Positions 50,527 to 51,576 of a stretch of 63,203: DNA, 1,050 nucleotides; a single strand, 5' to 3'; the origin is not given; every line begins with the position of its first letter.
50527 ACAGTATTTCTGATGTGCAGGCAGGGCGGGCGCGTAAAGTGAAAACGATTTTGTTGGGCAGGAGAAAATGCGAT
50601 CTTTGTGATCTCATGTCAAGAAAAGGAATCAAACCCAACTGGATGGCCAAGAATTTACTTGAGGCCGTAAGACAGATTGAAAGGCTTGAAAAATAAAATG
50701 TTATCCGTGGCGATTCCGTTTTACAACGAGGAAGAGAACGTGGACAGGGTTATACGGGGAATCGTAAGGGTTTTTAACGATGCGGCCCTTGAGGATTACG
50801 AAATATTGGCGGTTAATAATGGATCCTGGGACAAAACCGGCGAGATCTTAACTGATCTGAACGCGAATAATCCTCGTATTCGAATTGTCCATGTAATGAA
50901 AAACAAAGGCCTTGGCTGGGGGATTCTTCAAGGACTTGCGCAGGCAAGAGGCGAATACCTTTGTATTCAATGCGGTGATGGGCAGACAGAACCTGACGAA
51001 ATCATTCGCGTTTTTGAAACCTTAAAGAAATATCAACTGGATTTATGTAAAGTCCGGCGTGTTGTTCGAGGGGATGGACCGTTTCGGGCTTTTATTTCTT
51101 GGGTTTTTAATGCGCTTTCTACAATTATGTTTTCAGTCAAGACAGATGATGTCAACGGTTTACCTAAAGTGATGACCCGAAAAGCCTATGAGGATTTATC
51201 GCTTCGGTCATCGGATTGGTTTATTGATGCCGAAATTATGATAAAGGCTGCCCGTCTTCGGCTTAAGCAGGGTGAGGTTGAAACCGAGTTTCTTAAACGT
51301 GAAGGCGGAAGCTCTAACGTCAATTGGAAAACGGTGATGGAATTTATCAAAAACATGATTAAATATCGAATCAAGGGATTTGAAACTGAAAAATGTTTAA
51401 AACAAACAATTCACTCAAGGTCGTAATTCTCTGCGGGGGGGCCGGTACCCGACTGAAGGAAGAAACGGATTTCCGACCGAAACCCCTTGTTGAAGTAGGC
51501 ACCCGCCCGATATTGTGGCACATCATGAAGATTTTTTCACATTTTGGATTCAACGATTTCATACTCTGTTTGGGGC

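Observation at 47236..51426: Complete GDP-D-glycero-alpha-D-manno-heptose pathway, coupled to a DPM1-like GT2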

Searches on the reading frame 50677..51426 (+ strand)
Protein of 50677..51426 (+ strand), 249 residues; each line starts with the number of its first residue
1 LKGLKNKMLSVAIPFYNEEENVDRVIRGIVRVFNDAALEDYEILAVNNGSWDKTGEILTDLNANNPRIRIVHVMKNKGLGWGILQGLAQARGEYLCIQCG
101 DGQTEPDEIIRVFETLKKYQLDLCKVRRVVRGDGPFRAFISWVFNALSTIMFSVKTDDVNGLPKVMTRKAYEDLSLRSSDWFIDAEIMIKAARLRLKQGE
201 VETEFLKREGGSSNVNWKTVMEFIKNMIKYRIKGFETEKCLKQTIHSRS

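Call 4: search_protein_families(library=pfam, proteins=[window:50677-51426:+])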
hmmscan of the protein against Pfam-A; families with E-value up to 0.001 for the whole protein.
window:50677-51426:+ (249 aa): 2 families
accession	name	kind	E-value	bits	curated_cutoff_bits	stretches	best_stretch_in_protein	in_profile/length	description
PF00535.33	Glycos_transf_2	-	6.5e-24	85.2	23.3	1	10-142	1-129/168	Glycosyl transferase family 2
PF10111.15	Glyco_tranf_2_2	-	0.00067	19.7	27.3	0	10-112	1-102/276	Glycosyltransferase like family 2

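Call 5: search_protein_families(library=ncbifam, proteins=[window:50677-51426:+])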
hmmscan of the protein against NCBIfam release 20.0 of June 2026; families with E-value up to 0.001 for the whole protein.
window:50677-51426:+ (249 aa): 16 families
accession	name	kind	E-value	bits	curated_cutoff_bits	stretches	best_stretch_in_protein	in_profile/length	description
NF047588.1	GlcsyltransPgfSStrep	equivalog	1.8e-23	83.2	500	1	9-182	3-176/308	glycosyltransferase PgfS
TIGR03937.1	PgaC_IcaA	equivalog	3.8e-17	62.3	422.3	1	6-102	44-136/407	poly-beta-1,6-N-acetyl-D-glucosamine synthase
NF007986.1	PRK10714.1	equivalog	1.2e-16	60.7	529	1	7-226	6-221/316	undecaprenyl-phosphate 4-deoxy-4-formamido-L-arabinose transferase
NF007482.0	PRK10073.1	equivalog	1.1e-12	47.6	423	1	6-125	5-121/334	glycosyltransferase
TIGR04182.1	glyco_TIGR04182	equivalog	1.5e-10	40.9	325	1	10-214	3-200/293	S-layer glycoprotein N-glycosyltransferase AglJ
NF047683.1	TeichurnBiosyTuaG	equivalog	3.8e-10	39.8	400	1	6-120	5-115/252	teichuronic acid biosynthesis protein TuaG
TIGR04283.1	glyco_like_mftF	equivalog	8.9e-08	32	182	1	9-150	1-131/221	TIGR04283 family arsenosugar biosynthesis glycosyltransferase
NF038302.1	EPS_HpsE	equivalog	5.4e-07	28.9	300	1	9-107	3-102/307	hormogonium polysaccharide biosynthesis glycosyltransferase HpsE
TIGR03111.1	glyc2_xrt_Gpos1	hypoth_equivalog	3.5e-06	26.1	363.95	1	9-116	51-156/439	TIGR03111 family XrtG-associated glycosyltransferase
NF041875.1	EPS_EpsD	equivalog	4e-06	26.4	370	1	9-110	1-98/325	exopolysaccharide biosynthesis glycosyltransferase EpsD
NF053739.1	GlytfEpsEBac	equivalog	4.2e-06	25.9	450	1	9-109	3-100/265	glycosyltransferase EpsE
NF058614.1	PPMAGASynPpgS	equivalog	5.4e-06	26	370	1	11-188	4-179/226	polyprenyl-phospho-N-acetylgalactosaminyl synthase PpgS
NF010496.0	PRK13915.1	equivalog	6.4e-05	22.2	262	1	5-96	29-121/307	glucosyl-3-phosphoglycerate synthase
NF050050.1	ProtGlycPglI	equivalog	9.1e-05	22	500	1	8-101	3-93/306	GalNAc(5)-diNAcBac-PP-undecaprenol beta-1,3-glucosyltransferase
NF007453.0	PRK10018.1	equivalog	9.7e-05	22.1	382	1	5-113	4-107/280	colanic acid biosynthesis glycosyltransferase WcaA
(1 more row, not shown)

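Call 9: find_homologous_proteins(query=window:50698-51426:+)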
Query window:50698-51426:+ (242 aa): 67 proteins with E <= 0.001 among 261 candidates.
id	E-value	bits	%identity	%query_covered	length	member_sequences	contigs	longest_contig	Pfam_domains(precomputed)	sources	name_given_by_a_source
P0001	8.9e-159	544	100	100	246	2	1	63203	PF00535.33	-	-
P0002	4.6e-93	329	67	94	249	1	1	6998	PF00535.33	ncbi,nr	ncbi:MAG: glycosyltransferase family 2 protein [Candidatus Omnitrophica bacterium]|nr:glycosyltransf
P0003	5.7e-79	283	57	95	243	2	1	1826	PF10111.15,PF00535.33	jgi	jgi:glycosyltransferase involved in cell wall biosynthesis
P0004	5.6e-77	276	56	95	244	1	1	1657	PF10111.15,PF00535.33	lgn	-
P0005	1.5e-75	272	55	93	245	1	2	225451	PF10111.15,PF00535.33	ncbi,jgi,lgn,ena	-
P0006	9.6e-75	269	51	94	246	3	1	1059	PF00535.33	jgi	-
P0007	6.5e-74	266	51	100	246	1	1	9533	PF00535.33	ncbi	-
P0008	3.2e-71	258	52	95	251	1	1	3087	PF00535.33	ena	-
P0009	3.4e-64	235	51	93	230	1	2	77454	PF00535.33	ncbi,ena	ncbi:MAG: glycosyltransferase family 2 protein [Nanoarchaeota archaeon]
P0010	2.4e-63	232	50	92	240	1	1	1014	PF13641.13,PF00535.33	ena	-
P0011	3.6e-63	231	48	93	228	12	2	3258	PF00535.33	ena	-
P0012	9.8e-63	230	50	93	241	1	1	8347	PF00535.33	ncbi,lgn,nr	ncbi:MAG: glycosyltransferase family 2 protein [Dehalococcoidales bacterium]|nr:glycosyltransferase 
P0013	2.5e-61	225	51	93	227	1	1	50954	PF00535.33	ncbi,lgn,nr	ncbi:MAG: glycosyltransferase family 2 protein [Candidatus Omnitrophota bacterium]|nr:glycosyltransf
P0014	1.9e-60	222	50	92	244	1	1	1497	PF00535.33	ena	-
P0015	7.5e-59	217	47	93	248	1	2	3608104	PF00535.33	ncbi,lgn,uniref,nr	ncbi:glycosyl transferase, family 2 [Desulforamulus reducens MI-1]|uniref:Glycosyl transferase, fami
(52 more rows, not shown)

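Call 10: find_encoding_contigs(protein=P0005, flank=10000, max_places=2)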
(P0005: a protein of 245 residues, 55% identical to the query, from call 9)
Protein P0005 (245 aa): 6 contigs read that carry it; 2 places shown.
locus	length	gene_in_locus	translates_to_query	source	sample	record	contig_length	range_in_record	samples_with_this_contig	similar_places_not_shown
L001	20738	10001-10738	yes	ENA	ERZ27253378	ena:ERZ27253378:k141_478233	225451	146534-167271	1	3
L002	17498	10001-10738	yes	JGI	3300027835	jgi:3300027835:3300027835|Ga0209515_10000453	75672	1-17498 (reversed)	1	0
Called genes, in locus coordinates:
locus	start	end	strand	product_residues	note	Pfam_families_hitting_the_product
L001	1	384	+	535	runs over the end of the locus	-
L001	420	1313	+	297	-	PF03706:LPG_synthase_TM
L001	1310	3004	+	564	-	PF02366:PMT, PF13231:PMT_2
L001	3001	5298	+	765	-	PF09586:YfhO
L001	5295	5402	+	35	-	-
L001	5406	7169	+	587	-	PF13231:PMT_2, PF03901:Glyco_transf_22 (weak)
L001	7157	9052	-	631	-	PF00884:Sulfatase, PF01663:Phosphodiest (faint), PF16347:SGSH_C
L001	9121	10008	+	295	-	PF02353:CMAS (weak), PF13489:Methyltransf_23, PF07021:MetW (weak), PF13847:Methyltransf_31, PF08241:Methyltransf_11, PF08242:Methyltransf_12, PF13649:Methyltransf_25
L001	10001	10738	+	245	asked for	PF00535:Glycos_transf_2, PF10111:Glyco_tranf_2_2 (weak)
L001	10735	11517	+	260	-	PF00483:NTP_transferase, PF12804:NTP_transf_3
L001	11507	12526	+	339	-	PF01370:Epimerase, PF02719:Polysacc_synt_2, PF04321:RmlD_sub_bind, PF01073:3Beta_HSD, PF07993:NAD_binding_4, PF16363:GDP_Man_Dehyd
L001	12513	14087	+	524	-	PF13231:PMT_2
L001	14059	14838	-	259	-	PF00535:Glycos_transf_2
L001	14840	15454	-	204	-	PF00702:Hydrolase, PF08645:PNK3P (weak), PF13419:HAD_2 (weak), PF13242:Hydrolase_like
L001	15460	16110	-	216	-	PF00923:TAL_FSA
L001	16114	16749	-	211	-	PF13580:SIS_2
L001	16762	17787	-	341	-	PF00288:GHMP_kinases_N, PF08544:GHMP_kinases_C (weak)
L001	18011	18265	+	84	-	PF12728:HTH_17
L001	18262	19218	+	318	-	PF00106:adh_short (weak), PF01073:3Beta_HSD, PF01370:Epimerase, PF02719:Polysacc_synt_2, PF04321:RmlD_sub_bind, PF05368:NmrA (weak), PF16363:GDP_Man_Dehyd, PF13460:NAD_binding_10, +1 more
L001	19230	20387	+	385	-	PF01041:DegT_DnrJ_EryC1, PF00155:Aminotran_1_2 (weak), PF01053:Cys_Met_Meta_PP (weak)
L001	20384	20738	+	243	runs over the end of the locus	PF02348:CTP_transf_3, PF12804:NTP_transf_3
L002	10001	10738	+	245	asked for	PF00535:Glycos_transf_2, PF10111:Glyco_tranf_2_2 (weak)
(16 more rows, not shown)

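Call 11: find_encoding_contigs(protein=P0015, flank=10000, max_places=1)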
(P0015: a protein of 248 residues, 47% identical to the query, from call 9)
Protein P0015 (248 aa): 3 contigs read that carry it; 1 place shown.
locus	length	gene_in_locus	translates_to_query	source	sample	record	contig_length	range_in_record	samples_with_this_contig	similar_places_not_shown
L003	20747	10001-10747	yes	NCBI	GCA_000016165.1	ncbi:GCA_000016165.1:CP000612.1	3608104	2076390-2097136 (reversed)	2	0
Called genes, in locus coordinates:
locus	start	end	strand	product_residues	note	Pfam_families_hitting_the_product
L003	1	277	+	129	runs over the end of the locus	PF04186:FxsA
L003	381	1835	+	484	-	PF00478:IMPDH, PF01070:FMN_dh, PF00571:CBS, PF03060:NMO (weak)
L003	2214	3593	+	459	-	-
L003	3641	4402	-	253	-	PF01656:CbiA, PF10609:ParA (faint), PF13614:AAA_31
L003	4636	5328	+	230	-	PF00072:Response_reg, PF00486:Trans_reg_C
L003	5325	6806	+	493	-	PF00672:HAMP, PF00512:HisKA, PF02518:HATPase_c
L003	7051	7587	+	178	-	PF28549:NDPSase_N, PF00293:NUDIX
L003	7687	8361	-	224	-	PF05209:MinC_N, PF22642:MinC_N_1 (weak), PF03775:MinC_C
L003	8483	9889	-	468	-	PF26314:MptA_B_family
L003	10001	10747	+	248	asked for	PF00535:Glycos_transf_2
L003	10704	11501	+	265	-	PF00483:NTP_transferase, PF12804:NTP_transf_3 (weak)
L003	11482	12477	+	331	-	PF01073:3Beta_HSD, PF01370:Epimerase, PF02719:Polysacc_synt_2, PF04321:RmlD_sub_bind, PF07993:NAD_binding_4 (weak), PF16363:GDP_Man_Dehyd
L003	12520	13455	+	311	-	PF00106:adh_short (weak), PF01073:3Beta_HSD, PF01370:Epimerase, PF02719:Polysacc_synt_2, PF04321:RmlD_sub_bind, PF16363:GDP_Man_Dehyd, PF13460:NAD_binding_10 (weak)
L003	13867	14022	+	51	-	PF02776:TPP_enzyme_N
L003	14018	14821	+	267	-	PF00205:TPP_enzyme_M, PF02775:TPP_enzyme_C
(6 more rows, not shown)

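Call 12: find_encoding_contigs(protein=P0013, flank=10000, max_places=1)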
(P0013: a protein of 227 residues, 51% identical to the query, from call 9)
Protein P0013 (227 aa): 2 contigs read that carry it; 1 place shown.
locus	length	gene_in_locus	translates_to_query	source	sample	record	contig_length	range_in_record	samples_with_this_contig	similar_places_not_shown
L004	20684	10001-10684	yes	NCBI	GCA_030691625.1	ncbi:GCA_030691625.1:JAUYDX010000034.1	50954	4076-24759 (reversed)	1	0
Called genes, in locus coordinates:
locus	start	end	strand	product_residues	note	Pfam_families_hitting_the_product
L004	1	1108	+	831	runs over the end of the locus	PF00535:Glycos_transf_2, PF13641:Glyco_tranf_2_3, PF13524:Glyco_trans_1_2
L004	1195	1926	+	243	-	PF13489:Methyltransf_23, PF02353:CMAS, PF13847:Methyltransf_31, PF08241:Methyltransf_11, PF08242:Methyltransf_12, PF13649:Methyltransf_25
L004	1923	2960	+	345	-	PF13489:Methyltransf_23, PF01209:Ubie_methyltran, PF08241:Methyltransf_11, PF08242:Methyltransf_12, PF13649:Methyltransf_25, PF13847:Methyltransf_31, PF05148:Methyltransf_8 (weak)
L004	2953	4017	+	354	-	PF04055:Radical_SAM, PF13186:SPASM (weak)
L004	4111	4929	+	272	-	PF00456:Transketolase_N, PF13292:DXP_synthase_N, PF02775:TPP_enzyme_C (weak)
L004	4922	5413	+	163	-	PF02779:Transket_pyr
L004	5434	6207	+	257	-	PF00535:Glycos_transf_2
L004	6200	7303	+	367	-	PF04055:Radical_SAM, PF13186:SPASM (weak)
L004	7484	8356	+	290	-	PF02353:CMAS (weak), PF13489:Methyltransf_23, PF07021:MetW, PF08241:Methyltransf_11, PF08242:Methyltransf_12, PF13649:Methyltransf_25, PF13847:Methyltransf_31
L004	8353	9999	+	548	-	-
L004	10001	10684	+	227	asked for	PF00535:Glycos_transf_2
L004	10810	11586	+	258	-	PF00483:NTP_transferase, PF12804:NTP_transf_3 (faint)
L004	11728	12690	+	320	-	PF00106:adh_short (weak), PF01370:Epimerase, PF02719:Polysacc_synt_2, PF04321:RmlD_sub_bind, PF08659:KR (weak), PF01073:3Beta_HSD, PF16363:GDP_Man_Dehyd, PF07993:NAD_binding_4 (weak)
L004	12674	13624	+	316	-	PF01370:Epimerase, PF01073:3Beta_HSD, PF07993:NAD_binding_4 (faint), PF16363:GDP_Man_Dehyd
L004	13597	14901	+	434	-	PF01041:DegT_DnrJ_EryC1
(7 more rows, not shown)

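Call 16: search_solved_structures(query=A1, max_evalue=0.001, show_alignments=2)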
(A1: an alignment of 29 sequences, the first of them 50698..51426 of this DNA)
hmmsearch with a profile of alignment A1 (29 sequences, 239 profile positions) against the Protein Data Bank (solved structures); distinct sequences matched with E-value up to 0.001: 35.
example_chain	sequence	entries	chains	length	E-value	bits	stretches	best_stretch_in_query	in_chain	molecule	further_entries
9hwj_A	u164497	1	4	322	2.3e-32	115.2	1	6-228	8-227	Undecaprenyl-phosphate 4-deoxy-4-formamido-L-arabinose transferase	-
9bhc_C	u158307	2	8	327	7.4e-31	110.2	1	6-228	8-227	Undecaprenyl-phosphate 4-deoxy-4-formamido-L-arabinose transferase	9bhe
8vxh_A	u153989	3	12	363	1e-30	109.8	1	6-228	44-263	Undecaprenyl-phosphate 4-deoxy-4-formamido-L-arabinose transferase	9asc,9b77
5mlz_A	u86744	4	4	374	3.5e-30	108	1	5-232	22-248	Dolichol monophosphate mannose synthase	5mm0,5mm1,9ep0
5ekp_C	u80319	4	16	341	6.2e-26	94.1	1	3-173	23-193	Uncharacterized glycosyltransferase sll0501 | Glycosyltransferase sll0501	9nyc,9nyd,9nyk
5eke_A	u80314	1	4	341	6.2e-26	94.1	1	3-173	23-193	Uncharacterized glycosyltransferase sll0501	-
9nye_A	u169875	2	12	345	6.3e-26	94.1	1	3-173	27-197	Glycosyltransferase sll0501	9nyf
2z86_A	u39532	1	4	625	2.7e-23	85.5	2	5-144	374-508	Chondroitin synthase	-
2z87_A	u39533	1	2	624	2.7e-23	85.5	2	5-144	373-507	Chondroitin synthase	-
3bcv_A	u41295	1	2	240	4.9e-20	74.8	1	6-121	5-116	Putative glycosyltransferase protein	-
5hea_A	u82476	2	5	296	1.5e-15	60.1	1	7-122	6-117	Putative glycosyltransferase (GalT1)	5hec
6p61_A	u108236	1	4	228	6.3e-14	54.8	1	3-115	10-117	Glycosyltransferase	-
8bz8_A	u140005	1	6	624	2.3e-12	49.7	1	3-130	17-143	Glycosyltransferase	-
8bz4_A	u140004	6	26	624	2.4e-12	49.7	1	3-130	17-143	Glycosyltransferase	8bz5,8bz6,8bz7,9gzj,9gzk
6h1j_A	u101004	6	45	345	2.5e-12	49.6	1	5-125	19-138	Probable ss-1,3-N-acetylglucosaminyltransferase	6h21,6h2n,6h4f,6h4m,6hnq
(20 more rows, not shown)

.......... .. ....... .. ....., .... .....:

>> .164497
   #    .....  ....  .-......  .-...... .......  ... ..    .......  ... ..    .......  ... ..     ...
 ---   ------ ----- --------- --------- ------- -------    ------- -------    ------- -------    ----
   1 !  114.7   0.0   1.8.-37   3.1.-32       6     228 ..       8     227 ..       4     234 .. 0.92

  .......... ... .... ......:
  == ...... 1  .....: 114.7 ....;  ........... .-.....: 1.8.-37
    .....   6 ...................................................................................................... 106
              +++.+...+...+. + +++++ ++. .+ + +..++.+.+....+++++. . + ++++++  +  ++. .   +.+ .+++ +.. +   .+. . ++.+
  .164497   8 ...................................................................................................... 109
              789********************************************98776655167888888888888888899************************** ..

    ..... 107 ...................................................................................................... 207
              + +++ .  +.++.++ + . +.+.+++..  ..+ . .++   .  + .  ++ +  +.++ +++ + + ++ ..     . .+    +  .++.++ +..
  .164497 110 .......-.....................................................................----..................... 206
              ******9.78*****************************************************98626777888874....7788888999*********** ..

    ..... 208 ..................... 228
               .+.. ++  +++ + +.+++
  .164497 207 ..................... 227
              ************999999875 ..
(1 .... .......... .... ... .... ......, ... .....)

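Call 17: find_related_loci(query=A1, collection=genome_contigs, flank=10000)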
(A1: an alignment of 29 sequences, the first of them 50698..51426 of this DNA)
Query A1 (242 aa) in genome_contigs; peptide patterns used: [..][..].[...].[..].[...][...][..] (x = any residue, [..] = any of these).
599 stretches matched a pattern (row limit reached: there are more); 377 encode a relative of the query (tblastn E <= 1e-3); the best 80 are kept; 80 distinct loci.
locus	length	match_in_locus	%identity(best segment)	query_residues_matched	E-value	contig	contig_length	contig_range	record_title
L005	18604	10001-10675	49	2-227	3e-67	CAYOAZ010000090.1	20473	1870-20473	MAG TPA_asm: uncultured Anaerolineae bacterium isolate binchicken_co219_180 genome assembly, contig: k141_758251, whole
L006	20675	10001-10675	47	2-227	4e-67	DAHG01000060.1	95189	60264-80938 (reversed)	MAG TPA_asm: Methanocellaceae archaeon UBA148 UBA148_contig_11552, whole genome shotgun sequence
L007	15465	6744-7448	46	2-242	2e-66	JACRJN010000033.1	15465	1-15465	MAG: Candidatus Schekmanbacteria bacterium isolate NC_groundwater_1830_Pr3_B-0.1um_47_19 SR-2_scaffold_141_696712, whole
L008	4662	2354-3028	50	2-227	4e-65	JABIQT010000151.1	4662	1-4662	MAG: Candidatus Latescibacterota bacterium isolate SI072_bin148 k141_2918696, whole genome shotgun sequence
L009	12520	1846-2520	46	2-227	8e-65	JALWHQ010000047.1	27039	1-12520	MAG: Anaerolineae bacterium isolate M17_maxbin2_scaf2bin.060 M17_NODE_1180_length_27039_cov_3.274450, whole genome shotg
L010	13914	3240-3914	48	2-227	2e-64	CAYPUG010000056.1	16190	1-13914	MAG TPA_asm: uncultured Anaerolineae bacterium isolate SRP163575_co3_316 genome assembly, contig: NODE_3819_length_16190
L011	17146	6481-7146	46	2-224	2e-61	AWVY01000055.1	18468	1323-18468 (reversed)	Desulforamulus aquiferis strain Bs105 00364, whole genome shotgun sequence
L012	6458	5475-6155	44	2-228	4e-61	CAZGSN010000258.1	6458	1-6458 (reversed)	MAG TPA_asm: uncultured Candidatus Binatia bacterium isolate binchicken_co200_33 genome assembly, contig: k141_641228, w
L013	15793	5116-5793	44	1-227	7e-59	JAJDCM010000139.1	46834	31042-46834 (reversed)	MAG: Planctomycetota bacterium isolate OFTM205 OFTM205_138, whole genome shotgun sequence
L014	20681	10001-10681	45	1-228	1e-58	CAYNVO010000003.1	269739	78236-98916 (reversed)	MAG TPA_asm: uncultured Dehalococcoidales bacterium isolate SRP178699_co1_561 genome assembly, contig: NODE_8_length_269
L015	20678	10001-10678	44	1-227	9e-63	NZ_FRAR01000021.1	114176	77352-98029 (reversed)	Desulforamulus aeronauticus DSM 10349, whole genome shotgun sequence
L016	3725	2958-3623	45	2-225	8e-57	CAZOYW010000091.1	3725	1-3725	MAG TPA_asm: uncultured bacterium isolate SRP192927_co7_26 genome assembly, contig: NODE_64180_length_3725_cov_8.325341,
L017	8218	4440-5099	44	2-223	5e-56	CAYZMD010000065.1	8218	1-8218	MAG TPA_asm: uncultured Methanosarcinales archaeon isolate binchicken_co181_12 genome assembly, contig: NODE_18334_lengt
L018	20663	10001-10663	44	2-225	3e-55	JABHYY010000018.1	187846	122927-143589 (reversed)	MAG: archaeon isolate SI047_bin70 k141_528016, whole genome shotgun sequence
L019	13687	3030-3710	41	1-228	4e-55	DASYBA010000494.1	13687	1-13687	MAG TPA_asm: Candidatus Xenobia bacterium isolate SMAG_U4895 k141_2570269, whole genome shotgun sequence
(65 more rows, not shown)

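Call 19: predict_structure(alignment_id=A1)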
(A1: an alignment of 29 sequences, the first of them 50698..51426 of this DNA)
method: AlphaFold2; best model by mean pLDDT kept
length: 242 residues; sequences in the alignment: 29
mean_pLDDT: 92.0   pTM: 0.88
mean pLDDT of the five models: 92.0, 91.7, 91.2, 91.1, 90.7
residues with pLDDT >= 90: 198; 70-90: 30; 50-70: 2; < 50: 12
segments of 3 or more residues with pLDDT < 50: 231-242
pLDDT, mean of each block of 10 residues (from residue 1): 98 97 98 97 97 98 97 97 98 95 98 98 92 91 91 96 97 94 95 96 83 89 80 44 41
secondary structure, 60 per line:
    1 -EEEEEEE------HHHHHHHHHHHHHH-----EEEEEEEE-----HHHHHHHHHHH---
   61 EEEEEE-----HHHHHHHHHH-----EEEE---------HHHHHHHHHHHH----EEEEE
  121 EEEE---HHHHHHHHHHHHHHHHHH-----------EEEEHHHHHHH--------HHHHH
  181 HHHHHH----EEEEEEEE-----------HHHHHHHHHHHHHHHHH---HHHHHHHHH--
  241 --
elements in order: E2-8 H15-28 E34-41 H47-57 E61-66 H72-81 E87-90 H100-111 E116-124 H128-145 E157-160 H161-167 H176-186 E191-198 H210-226 H230-238
